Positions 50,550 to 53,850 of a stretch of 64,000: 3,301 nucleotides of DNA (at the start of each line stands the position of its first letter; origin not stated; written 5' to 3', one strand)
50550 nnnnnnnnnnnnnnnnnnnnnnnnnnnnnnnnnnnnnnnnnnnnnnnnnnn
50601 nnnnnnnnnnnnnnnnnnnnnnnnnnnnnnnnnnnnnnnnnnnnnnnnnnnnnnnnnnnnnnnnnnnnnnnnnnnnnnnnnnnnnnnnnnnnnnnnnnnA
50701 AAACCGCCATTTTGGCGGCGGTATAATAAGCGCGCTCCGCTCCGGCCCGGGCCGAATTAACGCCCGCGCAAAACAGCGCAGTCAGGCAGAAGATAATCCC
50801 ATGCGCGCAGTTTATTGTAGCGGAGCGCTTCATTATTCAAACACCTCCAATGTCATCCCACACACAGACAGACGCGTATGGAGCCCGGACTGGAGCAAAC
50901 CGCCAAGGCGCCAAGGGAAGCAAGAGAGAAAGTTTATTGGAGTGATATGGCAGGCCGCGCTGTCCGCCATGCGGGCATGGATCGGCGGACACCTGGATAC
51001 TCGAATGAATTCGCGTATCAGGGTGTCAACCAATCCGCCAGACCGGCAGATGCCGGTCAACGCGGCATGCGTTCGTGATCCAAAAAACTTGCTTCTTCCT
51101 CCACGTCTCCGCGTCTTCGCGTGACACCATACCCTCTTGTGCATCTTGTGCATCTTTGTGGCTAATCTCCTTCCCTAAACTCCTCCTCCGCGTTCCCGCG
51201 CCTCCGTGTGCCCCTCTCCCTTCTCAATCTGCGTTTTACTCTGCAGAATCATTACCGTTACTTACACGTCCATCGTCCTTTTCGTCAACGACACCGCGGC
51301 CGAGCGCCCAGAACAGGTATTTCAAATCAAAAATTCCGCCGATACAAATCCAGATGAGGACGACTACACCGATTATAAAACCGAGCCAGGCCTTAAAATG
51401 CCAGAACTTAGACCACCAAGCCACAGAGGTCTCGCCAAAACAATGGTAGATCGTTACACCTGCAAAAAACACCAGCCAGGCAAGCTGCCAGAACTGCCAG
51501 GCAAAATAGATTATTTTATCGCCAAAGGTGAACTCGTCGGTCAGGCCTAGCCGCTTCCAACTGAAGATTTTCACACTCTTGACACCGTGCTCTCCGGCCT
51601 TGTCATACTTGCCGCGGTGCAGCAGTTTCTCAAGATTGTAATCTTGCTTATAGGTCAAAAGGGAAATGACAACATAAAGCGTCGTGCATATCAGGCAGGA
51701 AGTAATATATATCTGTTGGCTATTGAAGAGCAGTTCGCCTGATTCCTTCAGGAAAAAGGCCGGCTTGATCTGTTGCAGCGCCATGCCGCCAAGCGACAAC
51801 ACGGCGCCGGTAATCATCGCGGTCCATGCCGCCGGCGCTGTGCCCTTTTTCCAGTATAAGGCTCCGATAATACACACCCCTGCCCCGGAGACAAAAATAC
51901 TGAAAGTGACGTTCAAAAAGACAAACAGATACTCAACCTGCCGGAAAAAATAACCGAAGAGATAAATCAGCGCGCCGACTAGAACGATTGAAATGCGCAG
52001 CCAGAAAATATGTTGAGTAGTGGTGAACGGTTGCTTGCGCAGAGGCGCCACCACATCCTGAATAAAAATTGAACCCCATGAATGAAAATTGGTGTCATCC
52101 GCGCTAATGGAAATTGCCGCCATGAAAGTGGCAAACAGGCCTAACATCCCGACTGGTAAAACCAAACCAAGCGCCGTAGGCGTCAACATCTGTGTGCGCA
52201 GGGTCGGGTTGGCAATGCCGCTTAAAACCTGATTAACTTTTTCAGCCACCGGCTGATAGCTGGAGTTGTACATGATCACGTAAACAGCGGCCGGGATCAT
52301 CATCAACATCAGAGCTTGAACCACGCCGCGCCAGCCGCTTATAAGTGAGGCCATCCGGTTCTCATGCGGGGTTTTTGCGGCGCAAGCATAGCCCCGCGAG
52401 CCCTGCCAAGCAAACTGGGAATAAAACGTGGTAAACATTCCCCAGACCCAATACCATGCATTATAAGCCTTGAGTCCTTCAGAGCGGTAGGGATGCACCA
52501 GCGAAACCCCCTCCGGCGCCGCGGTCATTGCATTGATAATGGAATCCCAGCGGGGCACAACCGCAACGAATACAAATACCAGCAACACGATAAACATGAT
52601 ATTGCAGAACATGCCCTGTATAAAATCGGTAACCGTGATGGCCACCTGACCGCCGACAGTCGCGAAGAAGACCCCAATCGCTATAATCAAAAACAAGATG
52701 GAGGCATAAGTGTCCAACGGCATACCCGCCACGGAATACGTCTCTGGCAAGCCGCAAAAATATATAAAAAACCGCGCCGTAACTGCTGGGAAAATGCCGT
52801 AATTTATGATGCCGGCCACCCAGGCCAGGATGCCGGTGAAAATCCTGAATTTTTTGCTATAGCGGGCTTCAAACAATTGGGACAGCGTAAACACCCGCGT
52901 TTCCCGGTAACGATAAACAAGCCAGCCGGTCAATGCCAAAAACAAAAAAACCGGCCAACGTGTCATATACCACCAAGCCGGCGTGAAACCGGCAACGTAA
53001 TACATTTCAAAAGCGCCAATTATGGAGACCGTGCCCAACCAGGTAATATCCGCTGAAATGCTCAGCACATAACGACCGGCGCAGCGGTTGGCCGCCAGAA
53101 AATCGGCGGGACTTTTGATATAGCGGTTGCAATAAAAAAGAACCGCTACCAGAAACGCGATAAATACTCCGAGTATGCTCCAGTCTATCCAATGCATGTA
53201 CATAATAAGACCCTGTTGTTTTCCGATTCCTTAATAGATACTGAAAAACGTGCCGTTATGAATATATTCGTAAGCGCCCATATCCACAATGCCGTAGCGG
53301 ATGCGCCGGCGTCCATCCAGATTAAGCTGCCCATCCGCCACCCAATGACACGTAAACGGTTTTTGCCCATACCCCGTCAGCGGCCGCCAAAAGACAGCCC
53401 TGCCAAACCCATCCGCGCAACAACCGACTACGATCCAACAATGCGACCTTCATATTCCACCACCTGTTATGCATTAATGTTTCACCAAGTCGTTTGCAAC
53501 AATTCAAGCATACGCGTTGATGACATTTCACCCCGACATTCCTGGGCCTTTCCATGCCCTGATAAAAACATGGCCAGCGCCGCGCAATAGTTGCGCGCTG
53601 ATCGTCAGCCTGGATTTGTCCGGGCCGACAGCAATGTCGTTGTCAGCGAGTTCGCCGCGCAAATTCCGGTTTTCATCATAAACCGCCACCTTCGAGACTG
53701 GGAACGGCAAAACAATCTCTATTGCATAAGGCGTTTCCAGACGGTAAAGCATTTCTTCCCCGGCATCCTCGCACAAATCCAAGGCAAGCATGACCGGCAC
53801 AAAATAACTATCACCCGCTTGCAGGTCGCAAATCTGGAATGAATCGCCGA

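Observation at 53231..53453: Beta-helix gene remnant created by a microhomology-mediated internal deletion, leaving its promoter and leader in front of the SSF transporter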

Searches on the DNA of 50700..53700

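Call 46: search_rna_families(source=window, start=50700, end=53700, threshold=evalue, max_evalue=1)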
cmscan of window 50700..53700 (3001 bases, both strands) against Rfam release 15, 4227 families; matches with E-value up to 1: 1.
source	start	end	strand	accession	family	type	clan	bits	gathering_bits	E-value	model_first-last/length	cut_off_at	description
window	50700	50787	+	RF01683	P6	Gene; sRNA;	-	15.1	50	0.42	407-510/510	5'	Pseudomonas sRNA P6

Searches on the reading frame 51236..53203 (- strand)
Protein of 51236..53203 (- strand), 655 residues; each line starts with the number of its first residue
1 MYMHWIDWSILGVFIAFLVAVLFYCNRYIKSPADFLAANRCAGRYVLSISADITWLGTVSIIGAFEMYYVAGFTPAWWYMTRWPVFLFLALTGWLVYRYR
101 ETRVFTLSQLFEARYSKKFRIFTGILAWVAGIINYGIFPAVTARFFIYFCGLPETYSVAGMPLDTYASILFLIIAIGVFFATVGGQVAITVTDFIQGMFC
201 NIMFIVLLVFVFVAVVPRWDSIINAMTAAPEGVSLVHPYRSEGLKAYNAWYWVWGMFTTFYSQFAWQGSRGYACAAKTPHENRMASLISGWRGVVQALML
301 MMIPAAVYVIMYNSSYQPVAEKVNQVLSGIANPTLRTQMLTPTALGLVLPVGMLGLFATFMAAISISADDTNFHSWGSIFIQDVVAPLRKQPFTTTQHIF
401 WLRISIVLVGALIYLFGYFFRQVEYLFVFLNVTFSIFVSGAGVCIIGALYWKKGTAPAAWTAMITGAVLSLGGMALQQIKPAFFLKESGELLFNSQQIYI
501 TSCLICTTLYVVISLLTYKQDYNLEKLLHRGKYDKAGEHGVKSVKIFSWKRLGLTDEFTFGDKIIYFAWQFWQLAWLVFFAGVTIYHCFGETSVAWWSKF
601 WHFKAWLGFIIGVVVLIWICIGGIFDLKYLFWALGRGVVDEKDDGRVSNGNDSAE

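Call 7: search_protein_families(library=pfam, proteins=[window:51236-53203:-], max_evalue=0.01)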
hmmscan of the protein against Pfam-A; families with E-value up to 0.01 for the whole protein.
window:51236-53203:- (655 aa): 1 family
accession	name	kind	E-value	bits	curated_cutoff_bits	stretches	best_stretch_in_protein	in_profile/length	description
PF00474.23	SSF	-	6.2e-21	75.2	22.8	1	35-466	1-406/406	Sodium:solute symporter family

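Call 12: find_encoding_contigs(protein=window:51236-53203:-, flank=10000, max_places=10)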
Protein window:51236-53203:- (655 aa): 1 contig read that carries it; 1 place shown.
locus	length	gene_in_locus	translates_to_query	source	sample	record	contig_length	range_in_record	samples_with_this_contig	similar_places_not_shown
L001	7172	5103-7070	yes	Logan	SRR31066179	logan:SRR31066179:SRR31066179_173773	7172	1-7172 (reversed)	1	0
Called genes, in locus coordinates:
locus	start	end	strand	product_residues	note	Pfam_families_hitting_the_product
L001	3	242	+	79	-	?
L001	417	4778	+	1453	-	PF07940:Hepar_II_III_C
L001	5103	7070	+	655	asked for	PF00474:SSF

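Call 15: find_related_loci(query=window:51236-53203:-, collection=genome_contigs, flank=10000)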
Query window:51236-53203:- (655 aa) in genome_contigs; peptide patterns used: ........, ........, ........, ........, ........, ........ (x = any residue, [..] = any of these).
11 stretches matched a pattern, but none encodes a relative of the query by tblastn (E <= 1e-3).

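Call 16: find_homologous_proteins(query=window:51236-53203:-, max_evalue=1e-30)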
Query window:51236-53203:- (655 aa): 2441 proteins with E <= 1e-30 among 8000 candidates; the best 120 are listed.
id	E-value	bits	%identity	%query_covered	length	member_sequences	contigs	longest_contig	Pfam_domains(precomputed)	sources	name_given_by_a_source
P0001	0.0e+0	1478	99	100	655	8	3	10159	PF00474.24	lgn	-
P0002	0.0e+0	1039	68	100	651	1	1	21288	PF00474.24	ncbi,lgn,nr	ncbi:MAG: sodium:solute symporter [Verrucomicrobiae bacterium]|nr:sodium:solute symporter [Verrucomi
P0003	7.1e-192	658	47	97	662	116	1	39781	PF00474.24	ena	-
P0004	5.6e-191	655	46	99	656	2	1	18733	PF00474.24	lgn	-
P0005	7.7e-191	654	47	100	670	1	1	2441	PF00474.24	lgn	-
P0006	3.2e-189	649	45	100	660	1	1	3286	PF00474.24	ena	-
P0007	9.1e-188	644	48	100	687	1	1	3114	PF00474.24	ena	-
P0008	7.6e-186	638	45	99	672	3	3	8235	PF00474.24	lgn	-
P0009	2.7e-184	633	45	99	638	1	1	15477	PF00474.24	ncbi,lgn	-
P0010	7.2e-184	631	43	100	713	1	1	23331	PF00474.24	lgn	-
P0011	8.2e-184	631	45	100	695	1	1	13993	PF00474.24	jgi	jgi:SSS family solute:Na+ symporter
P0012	9.1e-184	631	44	100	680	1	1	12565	PF00474.24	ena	-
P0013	5.6e-183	629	45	100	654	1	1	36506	PF00474.24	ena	-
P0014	2.5e-182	626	45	100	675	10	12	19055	PF00474.24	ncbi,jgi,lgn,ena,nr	ncbi:MAG: sodium:solute symporter [Lentisphaerae bacterium]|nr:sodium:solute symporter [Lentisphaero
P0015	3.7e-182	626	44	100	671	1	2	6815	PF00474.24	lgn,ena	-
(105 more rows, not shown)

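Call 17: find_encoding_contigs(protein=P0001, flank=10000, max_places=10)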
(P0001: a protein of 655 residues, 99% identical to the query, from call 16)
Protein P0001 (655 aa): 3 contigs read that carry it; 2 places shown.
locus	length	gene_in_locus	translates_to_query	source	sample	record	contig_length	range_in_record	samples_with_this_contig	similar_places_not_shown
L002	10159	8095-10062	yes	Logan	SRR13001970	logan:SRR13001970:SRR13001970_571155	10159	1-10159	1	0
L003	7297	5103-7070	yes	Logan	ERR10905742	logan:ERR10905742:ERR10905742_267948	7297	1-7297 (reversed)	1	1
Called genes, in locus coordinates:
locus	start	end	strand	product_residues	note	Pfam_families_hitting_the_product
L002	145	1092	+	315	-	PF01047:MarR (weak)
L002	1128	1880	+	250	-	PF01041:DegT_DnrJ_EryC1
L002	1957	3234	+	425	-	PF01408:GFO_IDH_MocA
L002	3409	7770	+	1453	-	PF07940:Hepar_II_III_C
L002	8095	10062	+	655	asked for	PF00474:SSF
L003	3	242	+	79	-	?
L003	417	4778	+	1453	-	PF07940:Hepar_II_III_C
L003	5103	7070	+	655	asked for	PF00474:SSF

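Call 18: find_encoding_contigs(protein=P0002, flank=10000, max_places=10)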
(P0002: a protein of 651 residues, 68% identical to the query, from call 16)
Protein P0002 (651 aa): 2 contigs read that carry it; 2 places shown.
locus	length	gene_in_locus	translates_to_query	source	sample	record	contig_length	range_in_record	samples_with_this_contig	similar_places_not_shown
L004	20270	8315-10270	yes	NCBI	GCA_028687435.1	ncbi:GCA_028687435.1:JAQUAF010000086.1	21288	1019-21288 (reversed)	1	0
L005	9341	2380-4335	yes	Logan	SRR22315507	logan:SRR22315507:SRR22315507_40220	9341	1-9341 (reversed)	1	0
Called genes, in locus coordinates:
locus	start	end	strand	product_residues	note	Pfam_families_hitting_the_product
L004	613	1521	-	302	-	PF00294:PfkB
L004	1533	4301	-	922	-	PF00873:ACR_tran (weak), PF03176:MMPL, PF02355:SecD_SecF_C (weak)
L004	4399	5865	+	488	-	PF13291:ACT_4 (weak), PF00390:malic, PF03949:Malic_M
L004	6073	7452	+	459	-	PF00392:GntR, PF01547:SBP_bac_1, PF13416:SBP_bac_8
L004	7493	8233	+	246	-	PF07963:N_methyl (weak)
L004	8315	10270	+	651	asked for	PF00474:SSF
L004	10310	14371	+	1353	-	-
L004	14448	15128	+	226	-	PF07963:N_methyl (weak), PF07596:SBP_bac_10 (faint)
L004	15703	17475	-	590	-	PF02543:Carbam_trans_N, PF16861:Carbam_trans_C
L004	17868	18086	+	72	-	PF09720:Unstab_antitox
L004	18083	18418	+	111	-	-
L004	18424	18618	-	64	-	-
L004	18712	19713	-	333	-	PF14057:GGGtGRT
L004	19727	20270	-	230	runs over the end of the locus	-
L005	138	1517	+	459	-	PF00392:GntR, PF01547:SBP_bac_1, PF13416:SBP_bac_8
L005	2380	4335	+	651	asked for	PF00474:SSF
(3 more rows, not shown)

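Call 27: list_cluster_members(proteins=[P0001, P0121])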
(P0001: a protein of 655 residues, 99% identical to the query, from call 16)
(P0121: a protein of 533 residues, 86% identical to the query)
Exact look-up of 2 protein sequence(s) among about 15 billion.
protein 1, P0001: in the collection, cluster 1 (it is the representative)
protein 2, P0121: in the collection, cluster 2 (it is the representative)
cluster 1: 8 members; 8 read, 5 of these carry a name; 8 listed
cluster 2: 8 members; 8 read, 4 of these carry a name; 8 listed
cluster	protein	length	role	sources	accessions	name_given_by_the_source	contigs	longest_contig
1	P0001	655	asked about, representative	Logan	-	-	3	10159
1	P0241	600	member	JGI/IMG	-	SSS family solute:Na+ symporter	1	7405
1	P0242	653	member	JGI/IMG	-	SSS family solute:Na+ symporter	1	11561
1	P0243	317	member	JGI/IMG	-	SSS family solute:Na+ symporter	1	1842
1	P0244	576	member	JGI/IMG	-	SSS family solute:Na+ symporter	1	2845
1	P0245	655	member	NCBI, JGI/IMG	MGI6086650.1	MAG: sodium:solute symporter family protein [Kiritimatiellia bacterium] | SSS family solute:Na+ symporter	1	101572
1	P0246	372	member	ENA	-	-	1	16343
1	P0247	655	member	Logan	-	-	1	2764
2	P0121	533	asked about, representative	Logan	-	-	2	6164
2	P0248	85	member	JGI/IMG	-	hypothetical protein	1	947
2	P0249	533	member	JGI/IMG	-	hypothetical protein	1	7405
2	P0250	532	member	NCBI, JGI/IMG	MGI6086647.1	MAG: choice-of-anchor Q domain-containing protein [Kiritimatiellia bacterium] | hypothetical protein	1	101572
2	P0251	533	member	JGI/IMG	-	hypothetical protein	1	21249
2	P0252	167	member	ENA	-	-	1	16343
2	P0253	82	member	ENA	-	-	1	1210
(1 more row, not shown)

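Call 28: find_encoding_contigs(protein=P0242, flank=10000, max_places=5)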
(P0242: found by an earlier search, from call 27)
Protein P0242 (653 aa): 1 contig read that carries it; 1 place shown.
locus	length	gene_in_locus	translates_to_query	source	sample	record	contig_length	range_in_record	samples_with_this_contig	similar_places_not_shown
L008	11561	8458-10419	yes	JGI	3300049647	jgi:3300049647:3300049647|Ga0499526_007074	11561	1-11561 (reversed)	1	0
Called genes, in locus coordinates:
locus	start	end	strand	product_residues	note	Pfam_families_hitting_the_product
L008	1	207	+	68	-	?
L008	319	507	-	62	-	-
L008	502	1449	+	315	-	PF01047:MarR (weak)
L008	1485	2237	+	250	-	PF01041:DegT_DnrJ_EryC1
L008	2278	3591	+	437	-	PF01408:GFO_IDH_MocA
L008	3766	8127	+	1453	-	PF07940:Hepar_II_III_C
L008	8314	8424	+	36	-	-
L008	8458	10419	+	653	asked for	PF00474:SSF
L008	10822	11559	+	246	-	?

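Call 29: find_encoding_contigs(protein=P0246, flank=10000, max_places=5)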
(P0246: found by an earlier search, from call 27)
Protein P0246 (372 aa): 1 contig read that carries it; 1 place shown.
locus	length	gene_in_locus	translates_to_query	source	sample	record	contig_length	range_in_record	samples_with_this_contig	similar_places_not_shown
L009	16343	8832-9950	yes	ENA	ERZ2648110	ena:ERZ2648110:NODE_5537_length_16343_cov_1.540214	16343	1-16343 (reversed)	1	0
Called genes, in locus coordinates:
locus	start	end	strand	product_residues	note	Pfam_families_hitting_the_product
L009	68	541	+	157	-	PF01047:MarR (weak)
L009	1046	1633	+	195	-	PF01041:DegT_DnrJ_EryC1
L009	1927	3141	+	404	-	PF01408:GFO_IDH_MocA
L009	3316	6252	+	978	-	PF07940:Hepar_II_III_C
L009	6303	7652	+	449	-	-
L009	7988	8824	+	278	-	-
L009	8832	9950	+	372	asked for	PF00474:SSF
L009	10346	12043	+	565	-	-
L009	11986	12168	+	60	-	-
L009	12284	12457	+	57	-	-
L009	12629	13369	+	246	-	-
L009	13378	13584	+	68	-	-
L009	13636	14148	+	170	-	PF22842:Pel9A-like_beta_helix (weak)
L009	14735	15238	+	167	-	-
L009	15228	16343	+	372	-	?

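Call 31: find_encoding_contigs(protein=P0247, flank=10000, max_places=5)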
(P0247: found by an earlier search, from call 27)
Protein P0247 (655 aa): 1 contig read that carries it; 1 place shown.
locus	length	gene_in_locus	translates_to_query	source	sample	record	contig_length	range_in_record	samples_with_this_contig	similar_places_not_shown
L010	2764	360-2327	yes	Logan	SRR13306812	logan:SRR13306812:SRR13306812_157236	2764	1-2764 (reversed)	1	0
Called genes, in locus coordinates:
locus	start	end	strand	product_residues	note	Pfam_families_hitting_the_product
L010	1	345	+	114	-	?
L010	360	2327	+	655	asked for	PF00474:SSF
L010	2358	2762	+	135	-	?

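Call 32: find_encoding_contigs(protein=P0244, flank=10000, max_places=5)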
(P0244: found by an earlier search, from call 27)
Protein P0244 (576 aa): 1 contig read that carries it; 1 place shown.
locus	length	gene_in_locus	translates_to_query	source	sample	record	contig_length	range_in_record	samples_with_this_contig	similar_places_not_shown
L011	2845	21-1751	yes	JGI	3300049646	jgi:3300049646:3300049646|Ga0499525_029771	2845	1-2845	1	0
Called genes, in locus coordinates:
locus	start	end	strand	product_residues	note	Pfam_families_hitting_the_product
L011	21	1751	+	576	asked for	PF00474:SSF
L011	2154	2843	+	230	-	?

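Call 35: find_related_loci(query=window:51236-53203:-, collection=metagenome_contigs, flank=10000)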
Query window:51236-53203:- (655 aa) in metagenome_contigs; peptide patterns used: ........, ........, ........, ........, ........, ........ (x = any residue, [..] = any of these).
24 stretches matched a pattern; 5 encode a relative of the query (tblastn E <= 1e-3); 5 distinct loci.
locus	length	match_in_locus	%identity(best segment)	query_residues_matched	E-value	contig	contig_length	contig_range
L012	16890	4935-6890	38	1-651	5e-146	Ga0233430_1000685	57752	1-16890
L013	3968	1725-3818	36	1-651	8e-131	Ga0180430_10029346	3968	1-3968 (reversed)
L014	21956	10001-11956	38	1-651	5e-146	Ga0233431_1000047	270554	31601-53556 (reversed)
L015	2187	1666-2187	50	1-174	7e-55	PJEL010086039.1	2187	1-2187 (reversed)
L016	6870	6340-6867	48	1-176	3e-51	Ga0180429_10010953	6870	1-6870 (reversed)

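Call 40: find_encoding_contigs(protein=P0251, flank=10000, max_places=5)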
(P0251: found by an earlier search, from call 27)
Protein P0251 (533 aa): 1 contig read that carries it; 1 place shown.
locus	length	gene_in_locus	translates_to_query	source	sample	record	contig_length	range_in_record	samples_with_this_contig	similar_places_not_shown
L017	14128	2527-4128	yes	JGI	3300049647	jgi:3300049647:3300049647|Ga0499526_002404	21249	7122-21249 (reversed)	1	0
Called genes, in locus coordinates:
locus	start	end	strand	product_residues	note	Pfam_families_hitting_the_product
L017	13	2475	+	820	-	PF07940:Hepar_II_III_C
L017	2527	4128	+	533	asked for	PF13229:Beta_helix (weak)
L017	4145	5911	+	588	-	PF00246:Peptidase_M14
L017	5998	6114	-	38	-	-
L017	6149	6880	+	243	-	-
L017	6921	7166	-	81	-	PF06397:Desulfoferrod_N (faint)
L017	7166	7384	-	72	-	PF06397:Desulfoferrod_N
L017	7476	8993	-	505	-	PF01935:DUF87 (weak), PF05872:HerA_C, PF12846:AAA_10 (faint)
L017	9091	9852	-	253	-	PF00106:adh_short, PF13561:adh_short_C2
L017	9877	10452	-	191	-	PF14345:GDYXXLXY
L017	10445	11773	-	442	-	PF09925:DUF2157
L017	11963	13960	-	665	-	PF01435:Peptidase_M48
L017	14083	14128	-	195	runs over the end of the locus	PF04011:LemA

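Call 41: find_encoding_contigs(protein=P0243, flank=10000, max_places=5)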
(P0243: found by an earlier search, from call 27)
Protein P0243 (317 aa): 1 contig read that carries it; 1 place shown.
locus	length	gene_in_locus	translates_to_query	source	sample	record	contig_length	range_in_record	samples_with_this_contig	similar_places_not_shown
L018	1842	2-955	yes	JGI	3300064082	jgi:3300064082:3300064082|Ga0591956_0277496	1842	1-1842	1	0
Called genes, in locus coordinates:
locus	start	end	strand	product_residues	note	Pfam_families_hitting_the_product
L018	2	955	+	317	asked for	PF00474:SSF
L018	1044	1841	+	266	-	?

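Call 52: find_related_loci(query=A3, collection=genome_contigs, flank=6000)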
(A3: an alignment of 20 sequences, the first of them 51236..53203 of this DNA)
Query A3 (655 aa) in genome_contigs; peptide patterns used: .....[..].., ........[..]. (x = any residue, [..] = any of these).
599 stretches matched a pattern (row limit reached: there are more); 583 encode a relative of the query (tblastn E <= 1e-3); the best 80 are kept; 80 distinct loci.
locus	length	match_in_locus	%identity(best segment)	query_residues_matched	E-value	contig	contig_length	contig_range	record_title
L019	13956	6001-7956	68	2-655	0e+0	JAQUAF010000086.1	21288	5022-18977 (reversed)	MAG: Verrucomicrobiia bacterium isolate STC_78 NODE_5210_length_21288_cov_11.005009_Sandtown_C, whole genome shotgun seq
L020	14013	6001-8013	46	3-655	0e+0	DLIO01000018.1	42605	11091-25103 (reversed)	MAG TPA_asm: Lentisphaeria bacterium UBA7640 UBA7640_contig_1528, whole genome shotgun sequence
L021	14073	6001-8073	45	3-655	0e+0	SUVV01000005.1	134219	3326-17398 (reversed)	MAG: Lentisphaerae bacterium isolate SIG81 NODE_621_length_134219_cov_4.878576, whole genome shotgun sequence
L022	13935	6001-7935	45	3-655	0e+0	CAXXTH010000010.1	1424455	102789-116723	MAG: Candidatus Hydrogenedentota bacterium isolate 9b89ec8d-082b-4b84-8410-e46c42bccd54 genome assembly, contig: contig_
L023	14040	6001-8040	45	3-655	0e+0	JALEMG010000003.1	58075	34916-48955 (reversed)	MAG: Lentisphaeria bacterium isolate SUG133 k141_9132206, whole genome shotgun sequence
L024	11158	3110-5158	45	3-649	0e+0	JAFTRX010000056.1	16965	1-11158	MAG: Lentisphaeria bacterium isolate RGIG4094 Roe_deer_Cecum.Co__c990886, whole genome shotgun sequence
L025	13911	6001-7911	47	1-634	0e+0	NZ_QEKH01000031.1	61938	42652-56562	Victivallis vadensis strain DSM 14823 Ga0215691_131, whole genome shotgun sequence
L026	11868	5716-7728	45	3-655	0e+0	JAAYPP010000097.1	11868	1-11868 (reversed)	MAG: Lentisphaerae bacterium isolate AS22ysBPME_238 62340_AS22, whole genome shotgun sequence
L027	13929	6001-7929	43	1-652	5e-180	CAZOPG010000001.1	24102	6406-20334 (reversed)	MAG TPA_asm: uncultured Planctomycetaceae bacterium isolate binchicken_co181_78 genome assembly, contig: NODE_3073_lengt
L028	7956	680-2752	44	3-655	1e-179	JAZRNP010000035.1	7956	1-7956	MAG: Victivallaceae bacterium isolate T1900045407_YK20190097.MAGScoT_cleanbin_000021 SGB_6996_k141_1285121, whole genome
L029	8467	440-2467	42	1-655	1e-178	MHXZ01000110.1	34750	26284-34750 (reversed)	MAG: Planctomycetes bacterium GWF2_41_51 gwf2_scaffold_6204, whole genome shotgun sequence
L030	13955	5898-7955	46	3-655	0e+0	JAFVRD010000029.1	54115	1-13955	MAG: Lentisphaeria bacterium isolate RGIG5319 Sheep_Colon-2__c471382, whole genome shotgun sequence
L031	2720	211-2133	44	1-649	0e+0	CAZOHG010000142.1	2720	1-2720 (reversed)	MAG TPA_asm: uncultured Deferribacteres bacterium isolate SRP163575_co3_314 genome assembly, contig: NODE_38645_length_2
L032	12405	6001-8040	42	3-655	4e-176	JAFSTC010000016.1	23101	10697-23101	MAG: Lentisphaeria bacterium isolate RGIG3449 Goat_Rumen.Co__c593049, whole genome shotgun sequence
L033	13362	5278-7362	43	3-655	7e-176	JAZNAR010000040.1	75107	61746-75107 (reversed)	MAG: Victivallaceae bacterium isolate T1900044745_TS20190211.MAGScoT_cleanbin_000020 SGB_2114_k141_2542528, whole genome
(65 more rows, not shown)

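Call 58: search_protein_families(library=ncbifam, proteins=[window:51236-53203:-], max_evalue=0.01)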
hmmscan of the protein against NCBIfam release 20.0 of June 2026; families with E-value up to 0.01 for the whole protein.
window:51236-53203:- (655 aa): 1 family
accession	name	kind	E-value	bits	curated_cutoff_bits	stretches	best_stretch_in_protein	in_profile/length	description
TIGR00813.1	sss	superfamily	3.6e-26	92.2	184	1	35-466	1-411/411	sodium/solute symporter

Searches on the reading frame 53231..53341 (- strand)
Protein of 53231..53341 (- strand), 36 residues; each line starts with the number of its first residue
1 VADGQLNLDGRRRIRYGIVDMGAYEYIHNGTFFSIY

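Call 58: search_protein_families(library=ncbifam, proteins=[window:53231-53341:-], max_evalue=0.01)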
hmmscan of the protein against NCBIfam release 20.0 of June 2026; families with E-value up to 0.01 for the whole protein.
window:53231-53341:- (36 aa): 0 families

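Call 67: find_encoding_contigs(protein=window:53231-53341:-, flank=3000, max_places=10)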
Protein window:53231-53341:- (36 aa): no gene with exactly this product is on record in the collection.

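Call 69: find_encoding_contigs(protein=window:53234-53341:-, flank=3000, max_places=10)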
Protein seq(36 aa) (36 aa): no gene with exactly this product is on record in the collection.
